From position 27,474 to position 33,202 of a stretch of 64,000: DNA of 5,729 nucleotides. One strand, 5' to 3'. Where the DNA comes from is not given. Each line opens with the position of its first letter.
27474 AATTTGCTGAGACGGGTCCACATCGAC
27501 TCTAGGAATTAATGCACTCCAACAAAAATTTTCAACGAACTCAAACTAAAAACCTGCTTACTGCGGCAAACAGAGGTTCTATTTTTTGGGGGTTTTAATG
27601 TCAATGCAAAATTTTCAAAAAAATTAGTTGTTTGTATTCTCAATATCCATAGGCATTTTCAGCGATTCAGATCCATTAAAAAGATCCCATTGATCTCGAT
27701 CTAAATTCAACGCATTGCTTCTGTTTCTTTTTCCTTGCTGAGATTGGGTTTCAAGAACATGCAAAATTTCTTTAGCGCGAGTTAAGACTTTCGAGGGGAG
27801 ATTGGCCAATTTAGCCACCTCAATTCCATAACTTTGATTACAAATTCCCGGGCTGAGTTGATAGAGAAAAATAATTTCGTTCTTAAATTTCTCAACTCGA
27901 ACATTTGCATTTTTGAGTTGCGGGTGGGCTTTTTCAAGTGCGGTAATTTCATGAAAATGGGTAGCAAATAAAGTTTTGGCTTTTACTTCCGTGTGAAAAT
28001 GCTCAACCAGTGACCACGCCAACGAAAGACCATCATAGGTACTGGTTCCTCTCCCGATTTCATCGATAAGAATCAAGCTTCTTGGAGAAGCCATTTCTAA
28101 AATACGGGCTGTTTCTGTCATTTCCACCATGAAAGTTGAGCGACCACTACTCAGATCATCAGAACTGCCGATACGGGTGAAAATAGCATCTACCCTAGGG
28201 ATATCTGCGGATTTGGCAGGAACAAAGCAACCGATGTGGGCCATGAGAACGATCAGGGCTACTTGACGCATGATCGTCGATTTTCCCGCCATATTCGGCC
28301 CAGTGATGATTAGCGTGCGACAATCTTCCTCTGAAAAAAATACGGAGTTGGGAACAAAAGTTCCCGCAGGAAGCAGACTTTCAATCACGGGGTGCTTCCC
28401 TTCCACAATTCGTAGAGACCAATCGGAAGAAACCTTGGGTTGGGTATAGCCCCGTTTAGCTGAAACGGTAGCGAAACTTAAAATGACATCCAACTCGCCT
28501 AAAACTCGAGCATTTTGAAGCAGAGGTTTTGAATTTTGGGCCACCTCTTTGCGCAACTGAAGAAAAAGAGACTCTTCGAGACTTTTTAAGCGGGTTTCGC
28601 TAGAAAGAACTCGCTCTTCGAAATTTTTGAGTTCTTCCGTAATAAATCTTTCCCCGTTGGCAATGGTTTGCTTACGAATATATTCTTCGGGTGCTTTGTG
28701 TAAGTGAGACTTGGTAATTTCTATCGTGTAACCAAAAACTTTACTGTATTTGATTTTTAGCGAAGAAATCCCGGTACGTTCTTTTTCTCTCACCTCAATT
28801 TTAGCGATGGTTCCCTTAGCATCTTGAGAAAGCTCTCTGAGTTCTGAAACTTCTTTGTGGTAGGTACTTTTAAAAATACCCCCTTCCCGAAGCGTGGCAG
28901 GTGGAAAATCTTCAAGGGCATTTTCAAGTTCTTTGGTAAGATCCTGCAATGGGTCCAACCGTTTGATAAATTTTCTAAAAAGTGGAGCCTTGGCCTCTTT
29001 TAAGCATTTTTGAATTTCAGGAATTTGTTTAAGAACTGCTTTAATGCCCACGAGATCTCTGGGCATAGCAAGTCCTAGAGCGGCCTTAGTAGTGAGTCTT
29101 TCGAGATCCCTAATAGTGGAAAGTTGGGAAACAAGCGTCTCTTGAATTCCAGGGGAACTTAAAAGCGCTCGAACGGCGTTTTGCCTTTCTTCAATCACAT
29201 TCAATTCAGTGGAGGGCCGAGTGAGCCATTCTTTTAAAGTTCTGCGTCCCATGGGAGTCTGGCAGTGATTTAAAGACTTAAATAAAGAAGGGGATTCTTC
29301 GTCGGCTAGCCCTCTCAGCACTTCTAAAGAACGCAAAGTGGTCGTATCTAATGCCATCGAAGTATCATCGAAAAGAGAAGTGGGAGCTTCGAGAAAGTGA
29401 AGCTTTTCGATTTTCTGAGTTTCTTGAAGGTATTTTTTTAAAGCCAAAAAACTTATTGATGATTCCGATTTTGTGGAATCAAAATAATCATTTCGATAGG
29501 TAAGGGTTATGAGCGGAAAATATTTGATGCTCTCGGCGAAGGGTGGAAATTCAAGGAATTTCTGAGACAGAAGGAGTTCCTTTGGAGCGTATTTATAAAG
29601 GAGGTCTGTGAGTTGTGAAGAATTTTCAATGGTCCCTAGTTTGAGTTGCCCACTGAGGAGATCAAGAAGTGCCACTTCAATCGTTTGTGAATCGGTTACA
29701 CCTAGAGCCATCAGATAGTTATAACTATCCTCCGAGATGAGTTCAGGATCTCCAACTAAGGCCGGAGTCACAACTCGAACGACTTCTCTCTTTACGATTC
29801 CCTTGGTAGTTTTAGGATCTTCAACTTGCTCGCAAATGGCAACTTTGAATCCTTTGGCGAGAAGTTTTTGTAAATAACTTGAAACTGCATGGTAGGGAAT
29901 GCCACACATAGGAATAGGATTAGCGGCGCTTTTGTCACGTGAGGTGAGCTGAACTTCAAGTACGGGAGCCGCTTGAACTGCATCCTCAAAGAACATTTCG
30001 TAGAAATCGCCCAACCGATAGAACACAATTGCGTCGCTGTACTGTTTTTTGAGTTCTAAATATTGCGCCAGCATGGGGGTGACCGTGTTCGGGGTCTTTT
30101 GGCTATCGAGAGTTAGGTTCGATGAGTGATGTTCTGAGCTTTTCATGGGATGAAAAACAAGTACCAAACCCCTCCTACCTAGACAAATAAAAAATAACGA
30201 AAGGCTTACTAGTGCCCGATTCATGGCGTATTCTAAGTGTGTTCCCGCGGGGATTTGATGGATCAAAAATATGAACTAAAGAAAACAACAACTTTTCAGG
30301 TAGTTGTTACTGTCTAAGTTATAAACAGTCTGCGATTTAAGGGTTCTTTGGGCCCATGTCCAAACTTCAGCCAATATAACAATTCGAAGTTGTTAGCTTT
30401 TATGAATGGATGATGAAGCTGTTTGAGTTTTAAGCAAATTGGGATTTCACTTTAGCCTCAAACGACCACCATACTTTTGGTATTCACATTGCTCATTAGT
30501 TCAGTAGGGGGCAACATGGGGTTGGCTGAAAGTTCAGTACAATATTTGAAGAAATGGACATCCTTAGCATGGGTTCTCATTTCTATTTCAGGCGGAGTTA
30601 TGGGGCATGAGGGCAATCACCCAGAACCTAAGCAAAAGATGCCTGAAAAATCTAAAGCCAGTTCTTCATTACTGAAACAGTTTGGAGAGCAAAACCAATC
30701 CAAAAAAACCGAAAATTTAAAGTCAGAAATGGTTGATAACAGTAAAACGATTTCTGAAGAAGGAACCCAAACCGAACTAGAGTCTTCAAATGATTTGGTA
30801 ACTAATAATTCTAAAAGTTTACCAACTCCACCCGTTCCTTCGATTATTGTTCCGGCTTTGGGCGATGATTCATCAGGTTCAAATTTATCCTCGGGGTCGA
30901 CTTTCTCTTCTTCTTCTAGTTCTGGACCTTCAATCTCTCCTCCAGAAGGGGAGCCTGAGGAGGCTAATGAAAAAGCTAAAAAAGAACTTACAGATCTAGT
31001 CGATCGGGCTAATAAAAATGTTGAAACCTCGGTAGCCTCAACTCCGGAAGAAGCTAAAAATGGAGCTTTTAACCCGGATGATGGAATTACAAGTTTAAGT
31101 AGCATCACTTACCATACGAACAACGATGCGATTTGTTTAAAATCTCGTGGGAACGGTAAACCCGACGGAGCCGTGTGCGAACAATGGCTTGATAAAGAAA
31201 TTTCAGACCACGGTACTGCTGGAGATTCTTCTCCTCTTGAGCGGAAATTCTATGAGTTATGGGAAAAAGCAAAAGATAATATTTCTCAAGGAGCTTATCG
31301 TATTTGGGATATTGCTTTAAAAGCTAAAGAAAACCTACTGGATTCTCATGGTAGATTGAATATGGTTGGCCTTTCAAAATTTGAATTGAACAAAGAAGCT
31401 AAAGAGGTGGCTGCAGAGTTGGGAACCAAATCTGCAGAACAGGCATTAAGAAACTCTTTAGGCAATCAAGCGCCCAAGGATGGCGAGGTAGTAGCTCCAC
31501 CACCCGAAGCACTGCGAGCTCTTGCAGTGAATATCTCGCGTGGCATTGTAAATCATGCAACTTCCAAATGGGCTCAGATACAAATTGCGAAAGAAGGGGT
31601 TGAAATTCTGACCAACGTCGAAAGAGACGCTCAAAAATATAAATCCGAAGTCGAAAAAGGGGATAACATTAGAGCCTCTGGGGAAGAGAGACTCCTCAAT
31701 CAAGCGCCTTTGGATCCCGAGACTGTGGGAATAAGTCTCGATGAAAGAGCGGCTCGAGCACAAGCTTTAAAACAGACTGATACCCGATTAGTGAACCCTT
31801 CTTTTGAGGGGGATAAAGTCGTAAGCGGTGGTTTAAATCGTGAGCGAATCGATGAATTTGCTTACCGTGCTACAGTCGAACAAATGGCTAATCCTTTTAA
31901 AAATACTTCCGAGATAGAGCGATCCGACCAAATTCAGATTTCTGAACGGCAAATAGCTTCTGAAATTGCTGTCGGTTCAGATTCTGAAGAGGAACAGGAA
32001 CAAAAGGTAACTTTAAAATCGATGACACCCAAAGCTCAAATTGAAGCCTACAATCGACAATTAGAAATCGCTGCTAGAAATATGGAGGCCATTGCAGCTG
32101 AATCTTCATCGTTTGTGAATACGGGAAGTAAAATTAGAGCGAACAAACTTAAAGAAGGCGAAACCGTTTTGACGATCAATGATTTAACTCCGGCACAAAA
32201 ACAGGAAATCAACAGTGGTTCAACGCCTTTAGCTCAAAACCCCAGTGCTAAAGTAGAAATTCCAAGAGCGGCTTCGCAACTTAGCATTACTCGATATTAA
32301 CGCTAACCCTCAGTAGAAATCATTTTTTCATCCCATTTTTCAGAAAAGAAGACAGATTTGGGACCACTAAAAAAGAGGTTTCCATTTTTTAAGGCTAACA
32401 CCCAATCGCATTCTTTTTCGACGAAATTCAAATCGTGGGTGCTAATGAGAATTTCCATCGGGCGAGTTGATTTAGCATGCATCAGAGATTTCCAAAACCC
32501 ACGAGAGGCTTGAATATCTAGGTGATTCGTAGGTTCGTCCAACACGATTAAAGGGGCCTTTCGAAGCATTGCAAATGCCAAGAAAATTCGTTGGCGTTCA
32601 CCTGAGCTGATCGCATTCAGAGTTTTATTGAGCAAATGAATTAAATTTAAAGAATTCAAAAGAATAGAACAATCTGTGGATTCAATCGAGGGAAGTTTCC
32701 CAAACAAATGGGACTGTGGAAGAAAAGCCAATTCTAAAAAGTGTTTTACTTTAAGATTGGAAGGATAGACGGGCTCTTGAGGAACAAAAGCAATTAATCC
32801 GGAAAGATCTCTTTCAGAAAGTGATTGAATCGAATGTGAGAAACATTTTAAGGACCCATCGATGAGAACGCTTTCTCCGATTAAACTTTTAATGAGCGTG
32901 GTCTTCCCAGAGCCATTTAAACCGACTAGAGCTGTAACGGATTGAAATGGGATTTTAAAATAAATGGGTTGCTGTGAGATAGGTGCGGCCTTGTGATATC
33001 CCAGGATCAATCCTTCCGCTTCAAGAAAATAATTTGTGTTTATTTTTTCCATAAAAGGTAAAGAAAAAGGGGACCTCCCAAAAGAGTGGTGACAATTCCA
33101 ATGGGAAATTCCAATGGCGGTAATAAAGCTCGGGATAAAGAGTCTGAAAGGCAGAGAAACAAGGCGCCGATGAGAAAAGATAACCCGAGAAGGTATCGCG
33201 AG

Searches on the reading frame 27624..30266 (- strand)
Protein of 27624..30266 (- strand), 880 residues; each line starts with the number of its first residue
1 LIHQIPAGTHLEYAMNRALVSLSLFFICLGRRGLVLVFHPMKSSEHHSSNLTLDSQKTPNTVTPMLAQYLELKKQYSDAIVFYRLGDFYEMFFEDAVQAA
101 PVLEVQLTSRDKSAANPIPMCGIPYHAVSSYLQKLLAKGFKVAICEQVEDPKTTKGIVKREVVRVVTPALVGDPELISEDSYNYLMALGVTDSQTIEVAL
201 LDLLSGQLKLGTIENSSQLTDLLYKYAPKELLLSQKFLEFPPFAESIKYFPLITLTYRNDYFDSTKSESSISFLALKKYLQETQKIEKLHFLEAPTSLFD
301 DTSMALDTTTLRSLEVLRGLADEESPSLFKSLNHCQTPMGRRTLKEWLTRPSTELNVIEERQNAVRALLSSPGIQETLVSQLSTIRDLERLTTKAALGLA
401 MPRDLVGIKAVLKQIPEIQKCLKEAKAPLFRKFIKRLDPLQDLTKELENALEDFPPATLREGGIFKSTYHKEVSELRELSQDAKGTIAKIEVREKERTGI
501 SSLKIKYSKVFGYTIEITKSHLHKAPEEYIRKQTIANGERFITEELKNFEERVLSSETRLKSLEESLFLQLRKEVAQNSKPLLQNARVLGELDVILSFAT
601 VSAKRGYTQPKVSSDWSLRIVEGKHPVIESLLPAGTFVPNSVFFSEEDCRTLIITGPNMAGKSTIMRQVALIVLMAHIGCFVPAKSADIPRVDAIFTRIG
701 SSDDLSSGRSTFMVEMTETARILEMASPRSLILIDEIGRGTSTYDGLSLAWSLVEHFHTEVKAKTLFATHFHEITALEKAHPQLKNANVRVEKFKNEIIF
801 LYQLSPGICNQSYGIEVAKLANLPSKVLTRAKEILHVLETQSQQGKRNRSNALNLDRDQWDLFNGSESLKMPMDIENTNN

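Call 64: search_protein_families(library=pfam, proteins=[window:27624-30266:-], max_evalue=0.00001)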
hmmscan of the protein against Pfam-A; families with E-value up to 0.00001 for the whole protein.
window:27624-30266:- (880 aa): 5 families
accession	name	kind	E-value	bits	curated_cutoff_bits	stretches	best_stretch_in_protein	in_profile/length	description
PF00488.27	MutS_V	-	7.2e-85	284.1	30.2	1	652-839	1-188/188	MutS domain V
PF05192.23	MutS_III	-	1.3e-47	163.1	34.1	1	309-599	1-194/194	MutS domain III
PF01624.25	MutS_I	-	8.5e-43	145.6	20.6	1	63-173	1-111/113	MutS domain I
PF05190.23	MutS_IV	-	4.3e-26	91.5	22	1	469-558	2-91/92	MutS family domain IV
PF05188.22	MutS_II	-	1.1e-08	35.9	25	1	183-290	1-103/133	MutS domain II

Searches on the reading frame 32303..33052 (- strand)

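Call 64: search_protein_families(library=pfam, proteins=[window:32303-33052:-], max_evalue=0.00001)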
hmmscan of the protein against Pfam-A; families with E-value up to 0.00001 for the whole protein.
window:32303-33052:- (249 aa): 4 families
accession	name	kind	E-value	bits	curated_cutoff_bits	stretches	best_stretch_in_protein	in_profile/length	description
PF00005.33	ABC_tran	-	9.9e-24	84.9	25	1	29-176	3-137/137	ABC transporter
PF13304.12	AAA_21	-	5.1e-13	50.2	27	1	147-211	237-303/304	AAA domain, putative AbiEii toxin, Type IV TA system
PF02463.25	SMC_N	-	1.9e-08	34.5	40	0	147-214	136-205/220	RecF/RecN/SMC N terminal domain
PF13175.12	AAA_15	-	8e-08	32.7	32.1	0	32-57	17-43/374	AAA ATPase domain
